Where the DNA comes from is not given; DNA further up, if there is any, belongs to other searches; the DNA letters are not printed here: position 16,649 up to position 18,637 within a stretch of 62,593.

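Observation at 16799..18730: Stand-alone HNH nuclease translationally coupled to a 562-aa multi-TM orphan protein at a tRNA-Ser hotspot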

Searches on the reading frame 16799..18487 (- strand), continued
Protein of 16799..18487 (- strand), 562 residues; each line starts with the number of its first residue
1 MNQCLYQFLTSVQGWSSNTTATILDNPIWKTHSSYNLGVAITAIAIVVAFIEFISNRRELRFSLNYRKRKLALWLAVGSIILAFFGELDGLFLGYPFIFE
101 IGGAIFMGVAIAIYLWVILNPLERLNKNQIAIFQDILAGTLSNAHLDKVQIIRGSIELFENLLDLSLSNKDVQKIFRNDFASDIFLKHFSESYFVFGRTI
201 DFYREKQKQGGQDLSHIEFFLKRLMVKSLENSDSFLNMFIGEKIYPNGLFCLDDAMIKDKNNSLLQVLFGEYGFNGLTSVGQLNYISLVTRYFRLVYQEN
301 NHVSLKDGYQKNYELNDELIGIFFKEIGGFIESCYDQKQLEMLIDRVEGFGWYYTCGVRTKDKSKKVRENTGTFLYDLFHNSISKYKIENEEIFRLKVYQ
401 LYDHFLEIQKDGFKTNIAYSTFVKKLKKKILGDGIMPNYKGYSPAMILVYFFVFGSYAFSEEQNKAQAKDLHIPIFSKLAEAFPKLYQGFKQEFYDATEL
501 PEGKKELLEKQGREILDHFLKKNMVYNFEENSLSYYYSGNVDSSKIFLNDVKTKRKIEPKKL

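Call 24: find_encoding_contigs(protein=P0001, flank=10000, max_places=3)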
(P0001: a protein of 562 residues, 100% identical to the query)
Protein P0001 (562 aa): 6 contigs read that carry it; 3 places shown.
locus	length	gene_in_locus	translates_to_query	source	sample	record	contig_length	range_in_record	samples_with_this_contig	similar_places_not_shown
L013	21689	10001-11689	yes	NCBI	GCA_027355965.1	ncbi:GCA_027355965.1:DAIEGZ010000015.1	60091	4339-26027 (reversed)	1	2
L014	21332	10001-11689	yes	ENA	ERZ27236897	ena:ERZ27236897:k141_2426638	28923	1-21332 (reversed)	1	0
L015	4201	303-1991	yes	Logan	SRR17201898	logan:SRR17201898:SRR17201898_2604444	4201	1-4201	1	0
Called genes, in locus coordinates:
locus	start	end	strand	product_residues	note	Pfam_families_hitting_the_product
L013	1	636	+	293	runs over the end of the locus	-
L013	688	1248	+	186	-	PF04011:LemA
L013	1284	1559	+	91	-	PF18893:DUF5652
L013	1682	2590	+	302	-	PF05569:Peptidase_M56 (faint), PF01435:Peptidase_M48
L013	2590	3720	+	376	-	PF01180:DHO_dh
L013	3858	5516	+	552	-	-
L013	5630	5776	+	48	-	-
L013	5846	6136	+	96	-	PF11950:DUF3467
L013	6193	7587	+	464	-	PF00033:Cytochrome_B, PF13631:Cytochrom_B_N_2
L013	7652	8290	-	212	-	PF00753:Lactamase_B (faint), PF13483:Lactamase_B_3, PF12706:Lactamase_B_2 (weak)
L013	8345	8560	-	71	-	-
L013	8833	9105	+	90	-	PF01541:GIY-YIG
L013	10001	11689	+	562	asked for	-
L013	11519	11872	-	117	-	-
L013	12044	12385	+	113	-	PF04343:DUF488, PF22751:DUF488-N3a, PF22752:DUF488-N3i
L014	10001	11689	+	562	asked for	-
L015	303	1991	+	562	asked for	-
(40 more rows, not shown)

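Call 30: search_protein_families(library=pfam, proteins=[L002:4886-5986:+, L002:3790-4881:+, L004:2381-4696:+, L004:6438-6887:+, L001:7671-8570:+], max_evalue=0.01)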
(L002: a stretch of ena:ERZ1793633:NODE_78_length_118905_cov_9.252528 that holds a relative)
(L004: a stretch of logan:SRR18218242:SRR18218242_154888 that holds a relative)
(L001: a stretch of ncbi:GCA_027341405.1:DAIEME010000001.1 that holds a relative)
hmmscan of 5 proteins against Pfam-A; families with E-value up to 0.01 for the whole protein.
L002:4886-5986:+ (367 aa): 4 families
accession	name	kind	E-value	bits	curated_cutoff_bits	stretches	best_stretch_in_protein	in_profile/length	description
PF03235.19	GmrSD_N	-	9.8e-19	68.7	33.2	1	34-158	13-198/199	GmrSD restriction endonuclease, N-terminal domain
PF01844.29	HNH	-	1e-12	48.4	21.4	1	322-365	1-45/47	HNH endonuclease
PF14279.12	HNH_5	-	2.1e-08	34.4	27.5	1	322-364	1-43/56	HNH endonuclease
PF02945.21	Endonuclease_7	-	0.00016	22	23.6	1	305-363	9-62/82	Recombination endonuclease VII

L002:3790-4881:+ (364 aa): 1 family
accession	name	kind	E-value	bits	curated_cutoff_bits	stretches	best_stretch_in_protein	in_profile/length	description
PF13651.11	EcoRI_methylase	-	2e-139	465.2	26.4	1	9-360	1-345/345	Adenine-specific methyltransferase EcoRI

L004:2381-4696:+ (772 aa): 3 families
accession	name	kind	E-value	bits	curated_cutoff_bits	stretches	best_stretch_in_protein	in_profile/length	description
PF04851.21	ResIII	-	5.6e-18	65.8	22.5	1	3-192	2-164/164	Type III restriction enzyme, res subunit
PF18766.7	SWI2_SNF2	-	2.2e-06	28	26.7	1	9-192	2-157/221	SWI2/SNF2 ATPase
PF00270.35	DEAD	-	1.4e-05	25.3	26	1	29-196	13-166/167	DEAD/DEAH box helicase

L004:6438-6887:+ (150 aa): 0 families

L001:7671-8570:+ (300 aa): 1 family
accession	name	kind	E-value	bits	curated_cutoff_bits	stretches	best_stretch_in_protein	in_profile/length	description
PF14022.11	DUF4238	-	3.7e-28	99.2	27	1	8-266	2-280/281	Protein of unknown function (DUF4238)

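Call 31: search_protein_families(library=padloc, proteins=[L002:4886-5986:+, L002:3790-4881:+], max_evalue=0.001)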
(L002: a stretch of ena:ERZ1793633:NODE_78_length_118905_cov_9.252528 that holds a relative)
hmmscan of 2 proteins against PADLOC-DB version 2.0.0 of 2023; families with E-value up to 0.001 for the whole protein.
L002:4886-5986:+ (367 aa): 3 families
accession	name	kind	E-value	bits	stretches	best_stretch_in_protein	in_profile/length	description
PDLC03418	REase_II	-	8.7e-134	444.3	1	1-367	1-372/372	Type II restriction enzyme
PDLC03877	NsnA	-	3.6e-26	90.3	1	30-210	63-245/385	-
PDLC04027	PD-T4-2_A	-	2.9e-11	41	1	30-162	50-199/363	-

L002:3790-4881:+ (364 aa): 1 family
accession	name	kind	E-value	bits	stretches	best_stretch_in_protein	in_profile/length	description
PDLC03297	MTase_II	-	1.2e-125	417.4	1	1-362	1-330/332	Type II methyltransferase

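Call 35: find_related_loci(query=A2, collection=metagenome_contigs, flank=5000)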
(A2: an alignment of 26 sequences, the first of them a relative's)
Query A2 (562 aa) in metagenome_contigs; peptide patterns used: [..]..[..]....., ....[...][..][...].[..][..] (x = any residue, [..] = any of these).
600 stretches matched a pattern (row limit reached: there are more); 21 encode a relative of the query (tblastn E <= 1e-3); 20 distinct loci.
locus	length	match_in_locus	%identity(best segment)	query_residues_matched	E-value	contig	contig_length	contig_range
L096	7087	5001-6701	84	1-562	0e+0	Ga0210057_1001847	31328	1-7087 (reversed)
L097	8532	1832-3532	83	1-562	0e+0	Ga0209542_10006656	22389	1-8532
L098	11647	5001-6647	85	17-562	0e+0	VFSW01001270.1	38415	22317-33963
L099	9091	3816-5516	80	1-562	0e+0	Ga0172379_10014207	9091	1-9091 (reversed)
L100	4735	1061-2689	83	23-562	0e+0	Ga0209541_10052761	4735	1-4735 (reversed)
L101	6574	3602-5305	78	2-562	0e+0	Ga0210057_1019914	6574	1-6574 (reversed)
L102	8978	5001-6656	77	14-562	0e+0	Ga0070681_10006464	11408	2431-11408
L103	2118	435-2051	81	23-558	0e+0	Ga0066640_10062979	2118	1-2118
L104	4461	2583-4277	77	1-562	0e+0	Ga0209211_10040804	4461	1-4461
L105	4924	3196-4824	80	23-562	0e+0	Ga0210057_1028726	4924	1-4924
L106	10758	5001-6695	76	1-562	0e+0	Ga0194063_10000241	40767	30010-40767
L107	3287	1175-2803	78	23-562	0e+0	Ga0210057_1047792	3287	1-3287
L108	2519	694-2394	74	1-562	0e+0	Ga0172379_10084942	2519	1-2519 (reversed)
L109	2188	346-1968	66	15-558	0e+0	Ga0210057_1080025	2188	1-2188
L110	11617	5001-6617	66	23-562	0e+0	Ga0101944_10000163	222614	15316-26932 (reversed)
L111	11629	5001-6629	83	23-562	0e+0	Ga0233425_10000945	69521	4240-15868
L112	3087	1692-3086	54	9-475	1e-159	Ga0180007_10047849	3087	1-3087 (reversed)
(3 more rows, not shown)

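Call 42: predict_structure(alignment_id=A2)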
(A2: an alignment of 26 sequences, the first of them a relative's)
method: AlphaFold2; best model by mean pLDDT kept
length: 562 residues; sequences in the alignment: 26
mean_pLDDT: 83.5   pTM: 0.79
mean pLDDT of the five models: 83.5, 80.6, 79.8, 79.5, 75.7
residues with pLDDT >= 90: 204; 70-90: 280; 50-70: 74; < 50: 4
segments of 3 or more residues with pLDDT < 50: 435-437
pLDDT, mean of each block of 10 residues (from residue 1): 58 59 66 76 76 69 83 87 78 72 87 82 82 88 79 91 94 95 93 91 90 92 93 85 61 80 87 75 94 88 64 89 94 93 94 89 93 96 87 87 86 82 91 57 80 86 83 91 89 80 90 82 85 80 86 90 77
secondary structure, 60 per line:
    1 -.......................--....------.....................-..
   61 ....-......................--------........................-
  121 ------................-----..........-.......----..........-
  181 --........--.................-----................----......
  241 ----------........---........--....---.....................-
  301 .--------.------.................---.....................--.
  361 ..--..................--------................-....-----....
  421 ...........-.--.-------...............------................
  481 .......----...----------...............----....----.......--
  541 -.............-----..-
elements in order: H2-24 H27-30 H37-57 H59-64 H66-87 H96-119 H127-142 H148-157 H159-165 H170-179 H183-190 H193-209 H215-230 H235-240 H251-258 H262-269 H272-275 H279-299 H317-333 H337-357 H365-382 H391-406 H408-411 H417-431 H444-458 H465-487 H505-519 E524-527 E532-538 E542-547 H548-554

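Call 44: search_protein_representatives(alignment_id=A2)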
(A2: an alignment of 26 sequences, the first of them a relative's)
Query: 26 sequences, 563 profile positions. Proteins with E-value up to 0.001 (for the whole library): 50; up to 1e-10: 40; up to 1e-30: 21. The best 50 are listed.
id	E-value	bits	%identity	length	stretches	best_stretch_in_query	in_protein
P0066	5.3e-276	933.2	-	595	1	13-563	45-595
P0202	2.8e-154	531.3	-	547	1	24-559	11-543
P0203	4.3e-141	487.8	-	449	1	105-555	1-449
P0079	6.0e-132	457.6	-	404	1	12-341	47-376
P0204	3.5e-131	455.1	-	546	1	24-563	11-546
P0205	3.2e-122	425.5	-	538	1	32-552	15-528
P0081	5.9e-107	375.1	-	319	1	236-563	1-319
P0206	5.9e-101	355.3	-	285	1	287-563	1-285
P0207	8.7e-100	351.4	-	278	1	284-562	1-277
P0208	2.1e-91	323.7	-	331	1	105-411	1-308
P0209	5.2e-91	322.5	-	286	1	11-254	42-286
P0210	5.3e-87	309.2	-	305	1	31-327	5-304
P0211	3.7e-85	303.1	-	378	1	179-562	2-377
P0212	4.0e-64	233.7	-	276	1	287-561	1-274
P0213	3.0e-51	191.2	-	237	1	317-560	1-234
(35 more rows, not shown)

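Call 45: fold_search(model_id=the predicted structure, library=pdb)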
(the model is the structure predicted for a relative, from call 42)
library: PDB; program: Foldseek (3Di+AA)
matches with E <= 10: 633; with E <= 0.001: 0
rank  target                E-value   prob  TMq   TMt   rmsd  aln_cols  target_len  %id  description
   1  3gni_A                1.7e-02  0.98  0.22  0.32  15.1       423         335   13  Structure of STRAD and MO25 (released 2009-06-16)
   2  8cws_A                2.2e-02  0.98  0.23  0.27  14.1       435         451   10  Accurate computational design of genetically encoded 3D protein crystals (released 2023-11-01)
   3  7wss_A                2.9e-02  0.77  0.17  0.18  17.2       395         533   11  Collagenase from Grimontia (Vibrio) hollisae 1706B (released 2022-06-29)
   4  4u1d_A                3.4e-02  0.75  0.20  0.22  17.9       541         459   12  Structure of the PCI domain of translation initiation factor eIF3a (released 2014-09-10)
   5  4u1d_C                5.1e-02  0.72  0.22  0.25  17.1       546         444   12  Structure of the PCI domain of translation initiation factor eIF3a (released 2014-09-10)
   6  7esi_A                6.0e-02  0.51  0.15  0.16  18.1       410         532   11  Crystal structure of the collagenase unit of a Vibrio collagenase from Vibrio harveyi VHJR7 at 1. 8 angstrom resolutio (released 2022-02-09)
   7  4kzg_A                6.5e-02  0.89  0.21  0.31  14.2       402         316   13  Crystal structure of zebrafish MO25 (released 2013-09-11)
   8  6n85_B                7.7e-02  0.94  0.26  0.32  13.4       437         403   10  Resistance to inhibitors of cholinesterase 8A (Ric8A) protein in complex with MBP-tagged transducin-alpha residues 327 (released 2019-07-10)
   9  4nzw_A                8.3e-02  0.87  0.20  0.31  15.3       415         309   11  Crystal Structure of STK25-MO25 Complex (released 2014-12-03)
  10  1qgk_A                8.3e-02  0.75  0.21  0.15  23.7       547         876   10  STRUCTURE OF IMPORTIN BETA BOUND TO THE IBB DOMAIN OF IMPORTIN ALPHA (released 1999-05-24)
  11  4xrk                  9.4e-02  0.38  0.16  0.13  22.8       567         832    9  Crystal Structure of Importin Beta in a Polyethylene Glycol Condition (released 2016-01-27)
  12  5h7c_A                9.8e-02  0.82  0.19  0.25  19.2       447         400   10  Crystal structure of a repeat protein with two Protein A-DHR14 repeat modules (released 2017-06-28)
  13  6nmj_A                1.2e-01  0.80  0.23  0.28  15.7       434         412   12  Crystal Structure of Rat Ric-8A G alpha binding domain, "Paratone-N Immersed" (released 2019-06-26)
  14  8brh_A                1.2e-01  0.20  0.12  0.11  21.3       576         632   11  Co-crystal structure of She4 with Myo4 peptide (released 2024-06-05)
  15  9l5o_A                1.3e-01  0.41  0.16  0.16  16.3       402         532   11  Crystal structure of the mutant Y549A of collagenase VhaC (released 2025-11-05)
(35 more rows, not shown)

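Call 49: fold_search(model_id=the predicted structure, library=viral)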
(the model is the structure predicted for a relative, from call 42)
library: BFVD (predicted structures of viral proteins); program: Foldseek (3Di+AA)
matches with E <= 10: 255; with E <= 0.001: 0
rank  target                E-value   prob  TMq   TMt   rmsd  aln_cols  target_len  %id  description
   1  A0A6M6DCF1            3.5e-02  0.30  0.12  0.14  19.6       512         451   11  (no name in the UniProt tables at hand)
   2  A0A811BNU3            1.4e-01  0.51  0.18  0.16  22.5       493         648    8  F-box domain containing protein [Pandoravirus japonicus]
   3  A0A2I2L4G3            1.5e-01  0.51  0.15  0.22  17.8       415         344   12  Uncharacterized protein [Orpheovirus IHUMI-LCC2]
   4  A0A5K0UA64            2.2e-01  0.33  0.16  0.09  17.5       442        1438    9  Cullin family profile domain-containing protein [Yasminevirus sp. GU-2018]
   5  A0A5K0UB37            2.4e-01  0.72  0.23  0.29  15.5       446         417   11  Uncharacterized protein [Yasminevirus sp. GU-2018]
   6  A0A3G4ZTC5            2.6e-01  0.08  0.09  0.08  22.9       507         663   11  Uncharacterized protein [Dasosvirus sp.]
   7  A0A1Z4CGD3            2.9e-01  0.15  0.13  0.13  18.9       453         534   12  Uncharacterized protein [Seal parapoxvirus]
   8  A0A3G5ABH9            3.4e-01  0.16  0.17  0.16  17.7       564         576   10  Ankyrin and ring finger domain protein (Fragment) [Hyperionvirus sp.]
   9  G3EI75                3.4e-01  0.16  0.14  0.13  19.7       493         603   11  Ankyrin-like protein [Yokapox virus]
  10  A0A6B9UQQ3            3.8e-01  0.51  0.23  0.27  12.6       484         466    8  (no name in the UniProt tables at hand)
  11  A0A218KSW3            3.8e-01  0.12  0.12  0.12  22.3       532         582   12  (no name in the UniProt tables at hand)
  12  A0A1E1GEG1            4.0e-01  0.08  0.10  0.09  29.8       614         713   10  (no name in the UniProt tables at hand)
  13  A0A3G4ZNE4            4.3e-01  0.14  0.14  0.14  24.5       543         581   13  Uncharacterized protein [Terrestrivirus sp.]
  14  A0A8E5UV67            4.6e-01  0.08  0.11  0.09  34.4       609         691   10  (no name in the UniProt tables at hand)
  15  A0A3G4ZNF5            5.0e-01  0.30  0.17  0.13  15.8       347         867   12  Cullin family protein [Terrestrivirus sp.]
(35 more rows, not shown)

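Call 50: find_homologous_proteins(query=A3, max_evalue=0.001)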
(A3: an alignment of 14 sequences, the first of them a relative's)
Query A3 (14 sequences) (553 aa, profile of the alignment): 9 proteins with E <= 0.001 among 8000 candidates.
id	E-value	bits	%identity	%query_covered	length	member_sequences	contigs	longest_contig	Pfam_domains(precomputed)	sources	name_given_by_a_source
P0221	1.3e-174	600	100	100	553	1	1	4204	-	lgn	-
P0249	3.6e-159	549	77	100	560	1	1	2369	-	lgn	-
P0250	8.2e-158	545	49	99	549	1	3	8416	-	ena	-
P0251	9.4e-155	535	70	99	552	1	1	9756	-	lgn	-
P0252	4.1e-154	533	69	99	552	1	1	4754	-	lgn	-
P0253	1.1e-151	525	70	99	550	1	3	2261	-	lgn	-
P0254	4.4e-148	513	62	99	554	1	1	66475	-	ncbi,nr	ncbi:MAG: hypothetical protein KIH67_000240 [Candidatus Moranbacteria bacterium]|nr:hypothetical pro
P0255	1.3e-144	501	45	99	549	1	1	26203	-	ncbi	-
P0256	1.2e-140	488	49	99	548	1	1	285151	-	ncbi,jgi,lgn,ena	ncbi:MAG: hypothetical protein WCI36_02550 [bacterium]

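Call 51: find_encoding_contigs(protein=P0254, flank=6000, max_places=2)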
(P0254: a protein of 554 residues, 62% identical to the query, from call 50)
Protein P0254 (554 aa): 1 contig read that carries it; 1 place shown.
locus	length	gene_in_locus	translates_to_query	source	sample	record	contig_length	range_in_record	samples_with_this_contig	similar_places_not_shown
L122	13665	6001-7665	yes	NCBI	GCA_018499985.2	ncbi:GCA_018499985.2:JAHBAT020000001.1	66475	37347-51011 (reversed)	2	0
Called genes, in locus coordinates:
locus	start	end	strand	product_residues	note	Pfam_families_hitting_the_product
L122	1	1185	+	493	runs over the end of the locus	-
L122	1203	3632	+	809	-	PF13231:PMT_2, PF13414:TPR_11 (faint), PF00515:TPR_1 (faint), PF13176:TPR_7 (faint), PF13432:TPR_16 (faint), PF07719:TPR_2 (weak), PF13174:TPR_6 (faint), PF13181:TPR_8 (weak), +5 more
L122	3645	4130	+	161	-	PF00293:NUDIX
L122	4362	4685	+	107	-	PF01844:HNH (faint)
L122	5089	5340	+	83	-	-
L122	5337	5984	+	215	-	-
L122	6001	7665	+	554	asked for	-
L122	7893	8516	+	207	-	PF13529:Peptidase_C39_2 (faint)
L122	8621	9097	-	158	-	PF06983:3-dmu-9_3-mt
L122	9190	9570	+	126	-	PF07237:DUF1428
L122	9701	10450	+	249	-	-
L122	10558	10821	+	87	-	PF02583:Trns_repr_metal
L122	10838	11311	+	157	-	PF03713:DUF305, PF13628:DUF4142, PF03713:DUF305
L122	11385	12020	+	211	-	PF00881:Nitroreductase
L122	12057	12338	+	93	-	PF12840:HTH_20, PF01022:HTH_5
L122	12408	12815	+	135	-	-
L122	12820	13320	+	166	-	-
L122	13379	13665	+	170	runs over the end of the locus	PF04542:Sigma70_r2, PF08281:Sigma70_r4_2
